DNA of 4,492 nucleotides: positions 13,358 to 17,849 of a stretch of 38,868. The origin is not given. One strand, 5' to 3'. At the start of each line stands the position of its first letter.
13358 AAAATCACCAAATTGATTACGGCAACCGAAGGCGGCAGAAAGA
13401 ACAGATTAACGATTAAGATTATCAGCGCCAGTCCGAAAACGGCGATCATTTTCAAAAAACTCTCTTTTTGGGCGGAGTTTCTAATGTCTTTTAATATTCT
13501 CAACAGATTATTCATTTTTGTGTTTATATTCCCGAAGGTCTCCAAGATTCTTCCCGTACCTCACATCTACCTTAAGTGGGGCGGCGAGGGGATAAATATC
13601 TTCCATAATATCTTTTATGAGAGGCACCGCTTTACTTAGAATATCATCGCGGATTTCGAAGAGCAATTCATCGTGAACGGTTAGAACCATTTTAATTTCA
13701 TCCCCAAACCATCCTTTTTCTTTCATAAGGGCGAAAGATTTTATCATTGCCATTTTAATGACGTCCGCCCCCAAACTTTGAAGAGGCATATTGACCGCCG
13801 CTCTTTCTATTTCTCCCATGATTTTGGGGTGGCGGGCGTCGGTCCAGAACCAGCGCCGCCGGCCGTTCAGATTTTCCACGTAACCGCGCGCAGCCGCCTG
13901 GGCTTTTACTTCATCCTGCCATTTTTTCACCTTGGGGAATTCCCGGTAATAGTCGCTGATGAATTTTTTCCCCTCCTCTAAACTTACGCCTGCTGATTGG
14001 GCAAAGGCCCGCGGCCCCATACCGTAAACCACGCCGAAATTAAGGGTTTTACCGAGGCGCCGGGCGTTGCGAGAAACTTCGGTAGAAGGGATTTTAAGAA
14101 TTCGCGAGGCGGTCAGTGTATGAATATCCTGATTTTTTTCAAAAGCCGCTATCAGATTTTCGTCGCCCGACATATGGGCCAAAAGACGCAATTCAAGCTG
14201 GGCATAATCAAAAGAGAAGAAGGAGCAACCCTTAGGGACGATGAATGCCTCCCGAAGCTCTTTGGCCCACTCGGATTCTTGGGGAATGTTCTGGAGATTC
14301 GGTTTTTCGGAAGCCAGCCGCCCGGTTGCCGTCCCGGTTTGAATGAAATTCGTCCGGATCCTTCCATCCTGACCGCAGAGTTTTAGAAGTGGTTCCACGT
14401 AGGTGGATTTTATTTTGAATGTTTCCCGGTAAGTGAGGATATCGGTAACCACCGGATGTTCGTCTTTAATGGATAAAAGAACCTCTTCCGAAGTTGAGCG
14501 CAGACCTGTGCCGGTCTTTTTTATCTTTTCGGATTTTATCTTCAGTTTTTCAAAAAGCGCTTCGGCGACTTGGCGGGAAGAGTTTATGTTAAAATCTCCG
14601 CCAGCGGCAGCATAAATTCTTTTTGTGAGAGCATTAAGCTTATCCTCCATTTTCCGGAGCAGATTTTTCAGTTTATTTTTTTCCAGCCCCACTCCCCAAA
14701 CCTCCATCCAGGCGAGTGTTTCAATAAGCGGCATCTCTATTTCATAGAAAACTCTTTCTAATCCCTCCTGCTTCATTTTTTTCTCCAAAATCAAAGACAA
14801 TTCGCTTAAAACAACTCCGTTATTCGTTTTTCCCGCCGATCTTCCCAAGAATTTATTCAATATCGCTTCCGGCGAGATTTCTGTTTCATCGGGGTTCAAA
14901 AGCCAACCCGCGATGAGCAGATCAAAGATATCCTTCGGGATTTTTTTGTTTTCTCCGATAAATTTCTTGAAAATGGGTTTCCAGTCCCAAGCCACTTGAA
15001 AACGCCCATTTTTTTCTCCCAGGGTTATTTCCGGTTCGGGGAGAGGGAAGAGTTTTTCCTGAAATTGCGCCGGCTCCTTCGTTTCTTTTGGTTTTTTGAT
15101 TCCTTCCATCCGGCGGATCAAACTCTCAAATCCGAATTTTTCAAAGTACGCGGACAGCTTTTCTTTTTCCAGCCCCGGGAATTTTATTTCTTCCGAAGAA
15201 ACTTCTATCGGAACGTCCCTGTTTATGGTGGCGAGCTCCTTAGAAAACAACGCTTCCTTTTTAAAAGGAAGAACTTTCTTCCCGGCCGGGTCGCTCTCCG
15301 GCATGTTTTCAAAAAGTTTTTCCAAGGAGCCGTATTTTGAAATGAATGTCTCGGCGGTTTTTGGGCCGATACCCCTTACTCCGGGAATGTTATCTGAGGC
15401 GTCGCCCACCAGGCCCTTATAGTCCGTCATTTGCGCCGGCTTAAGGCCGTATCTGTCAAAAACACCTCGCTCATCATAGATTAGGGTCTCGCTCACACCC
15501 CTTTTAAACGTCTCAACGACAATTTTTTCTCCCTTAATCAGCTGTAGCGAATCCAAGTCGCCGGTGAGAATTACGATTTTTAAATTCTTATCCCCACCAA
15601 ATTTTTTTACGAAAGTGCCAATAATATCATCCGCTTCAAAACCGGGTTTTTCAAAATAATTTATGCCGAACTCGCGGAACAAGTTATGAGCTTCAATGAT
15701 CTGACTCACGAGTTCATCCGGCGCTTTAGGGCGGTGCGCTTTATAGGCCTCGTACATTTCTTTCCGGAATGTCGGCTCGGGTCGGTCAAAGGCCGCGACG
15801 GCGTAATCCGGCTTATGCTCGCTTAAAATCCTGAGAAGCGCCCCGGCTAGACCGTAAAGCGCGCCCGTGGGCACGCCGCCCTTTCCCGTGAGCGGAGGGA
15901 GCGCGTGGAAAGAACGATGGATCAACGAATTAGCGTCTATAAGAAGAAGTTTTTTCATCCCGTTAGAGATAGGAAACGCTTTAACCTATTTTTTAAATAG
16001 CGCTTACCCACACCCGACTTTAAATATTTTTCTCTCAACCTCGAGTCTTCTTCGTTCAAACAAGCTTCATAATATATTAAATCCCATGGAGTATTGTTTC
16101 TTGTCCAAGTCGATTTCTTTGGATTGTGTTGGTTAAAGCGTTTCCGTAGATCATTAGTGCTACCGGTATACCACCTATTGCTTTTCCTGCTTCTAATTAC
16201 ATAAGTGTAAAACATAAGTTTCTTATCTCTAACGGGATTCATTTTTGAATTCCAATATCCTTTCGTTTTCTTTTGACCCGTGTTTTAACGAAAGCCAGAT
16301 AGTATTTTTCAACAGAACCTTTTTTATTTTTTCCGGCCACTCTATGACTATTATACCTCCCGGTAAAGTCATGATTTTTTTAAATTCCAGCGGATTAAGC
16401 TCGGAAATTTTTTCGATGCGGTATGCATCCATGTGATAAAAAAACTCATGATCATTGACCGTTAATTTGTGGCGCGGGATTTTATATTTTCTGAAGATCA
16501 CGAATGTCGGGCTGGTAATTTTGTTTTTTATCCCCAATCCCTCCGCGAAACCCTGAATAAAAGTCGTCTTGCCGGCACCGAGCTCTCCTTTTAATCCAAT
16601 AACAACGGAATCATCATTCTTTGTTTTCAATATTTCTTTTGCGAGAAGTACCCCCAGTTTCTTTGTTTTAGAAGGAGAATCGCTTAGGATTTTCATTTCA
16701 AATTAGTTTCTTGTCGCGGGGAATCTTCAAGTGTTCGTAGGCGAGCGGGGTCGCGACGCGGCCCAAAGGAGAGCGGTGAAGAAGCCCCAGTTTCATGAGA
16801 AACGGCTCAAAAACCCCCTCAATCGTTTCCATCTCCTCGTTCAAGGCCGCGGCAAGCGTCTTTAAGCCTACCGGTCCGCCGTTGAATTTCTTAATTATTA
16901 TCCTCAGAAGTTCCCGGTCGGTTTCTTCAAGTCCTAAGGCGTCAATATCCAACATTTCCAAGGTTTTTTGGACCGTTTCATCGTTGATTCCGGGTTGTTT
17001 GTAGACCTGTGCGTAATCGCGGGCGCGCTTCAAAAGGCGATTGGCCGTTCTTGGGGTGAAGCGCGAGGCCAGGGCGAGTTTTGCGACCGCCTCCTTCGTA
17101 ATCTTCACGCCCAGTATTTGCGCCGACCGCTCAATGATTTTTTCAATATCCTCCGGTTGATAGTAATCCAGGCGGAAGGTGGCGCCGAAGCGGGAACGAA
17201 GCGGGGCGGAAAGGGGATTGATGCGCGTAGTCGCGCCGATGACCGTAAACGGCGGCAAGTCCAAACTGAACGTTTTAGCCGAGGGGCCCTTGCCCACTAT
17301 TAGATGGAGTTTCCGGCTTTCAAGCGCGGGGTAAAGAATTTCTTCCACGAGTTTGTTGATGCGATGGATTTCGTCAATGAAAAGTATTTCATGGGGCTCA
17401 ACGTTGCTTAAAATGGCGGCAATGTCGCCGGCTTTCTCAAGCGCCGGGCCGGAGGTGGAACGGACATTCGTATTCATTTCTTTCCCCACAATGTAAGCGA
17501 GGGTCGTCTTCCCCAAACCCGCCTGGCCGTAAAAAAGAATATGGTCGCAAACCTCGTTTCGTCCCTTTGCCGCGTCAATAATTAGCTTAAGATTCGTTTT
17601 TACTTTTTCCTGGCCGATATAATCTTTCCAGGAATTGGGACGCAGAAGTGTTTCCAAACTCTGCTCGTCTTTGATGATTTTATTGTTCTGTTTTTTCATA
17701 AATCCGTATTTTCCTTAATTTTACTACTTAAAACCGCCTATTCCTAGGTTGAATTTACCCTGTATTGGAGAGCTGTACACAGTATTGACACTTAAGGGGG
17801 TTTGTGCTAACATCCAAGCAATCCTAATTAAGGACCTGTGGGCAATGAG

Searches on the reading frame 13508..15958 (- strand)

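Call 45: search_protein_families(library=pfam, proteins=[window:13508-15958:-], max_evalue=0.001)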
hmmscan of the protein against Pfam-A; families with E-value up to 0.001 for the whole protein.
window:13508-15958:- (816 aa): 3 families
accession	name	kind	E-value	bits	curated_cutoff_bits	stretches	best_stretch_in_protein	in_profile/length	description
PF00476.26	DNA_pol_A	-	5.1e-126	421.1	34.3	1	428-806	2-380/381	DNA polymerase family A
PF02739.22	5_3_exonuc_N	-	6.5e-49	166.2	34.3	1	3-171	1-164/164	5'-3' exonuclease, N-terminal resolvase-like domain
PF01367.25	5_3_exonuc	-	5e-28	97.9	40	1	173-264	2-95/97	5'-3' exonuclease, C-terminal SAM fold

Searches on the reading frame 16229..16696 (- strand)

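Call 45: search_protein_families(library=pfam, proteins=[window:16229-16696:-], max_evalue=0.001)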
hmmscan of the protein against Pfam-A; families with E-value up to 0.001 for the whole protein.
window:16229-16696:- (155 aa): 2 families
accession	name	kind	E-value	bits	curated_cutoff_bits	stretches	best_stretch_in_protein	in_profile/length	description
PF02367.23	TsaE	-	1.9e-32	112.4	26.6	1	7-143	3-124/128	Threonylcarbamoyl adenosine biosynthesis protein TsaE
PF07693.20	KAP_NTPase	-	0.0008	19.2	20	1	19-54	9-44/293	KAP family P-loop domain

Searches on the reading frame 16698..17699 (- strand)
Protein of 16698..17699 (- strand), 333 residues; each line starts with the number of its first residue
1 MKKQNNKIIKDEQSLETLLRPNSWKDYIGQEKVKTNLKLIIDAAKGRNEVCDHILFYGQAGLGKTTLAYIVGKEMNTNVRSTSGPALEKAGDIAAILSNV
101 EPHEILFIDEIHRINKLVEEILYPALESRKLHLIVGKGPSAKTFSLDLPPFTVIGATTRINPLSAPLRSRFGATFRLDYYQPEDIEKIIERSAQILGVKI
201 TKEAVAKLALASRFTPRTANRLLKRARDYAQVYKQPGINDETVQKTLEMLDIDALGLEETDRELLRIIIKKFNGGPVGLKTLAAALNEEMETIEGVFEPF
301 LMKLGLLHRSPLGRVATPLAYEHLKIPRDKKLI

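Call 45: search_protein_families(library=pfam, proteins=[window:16698-17699:-], max_evalue=0.001)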
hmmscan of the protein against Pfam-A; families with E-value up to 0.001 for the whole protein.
window:16698-17699:- (333 aa): 7 families
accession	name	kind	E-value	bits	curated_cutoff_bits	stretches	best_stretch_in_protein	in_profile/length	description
PF05496.18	RuvB_N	-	1e-68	230.5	27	1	19-177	1-159/159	Holliday junction DNA helicase RuvB P-loop domain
PF17864.7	AAA_lid_4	-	1.1e-24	86.4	27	1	180-253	1-74/74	RuvB AAA lid domain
PF05491.19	RuvB_C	-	8.8e-23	80.5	24.7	1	255-325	2-72/72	RuvB C-terminal winged helix domain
PF00004.35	AAA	-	8e-19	68.8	21.2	1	54-178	1-130/131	ATPase family associated with various cellular activities (AAA)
PF07728.20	AAA_5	-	2.5e-09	37.7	22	1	54-171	2-139/139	AAA domain (dynein-related subfamily)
PF13173.12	AAA_14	-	0.0003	21.2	27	1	55-135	6-95/129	AAA domain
PF00931.28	NB-ARC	-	0.00082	19.1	23.5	0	51-74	18-41/248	NB-ARC domain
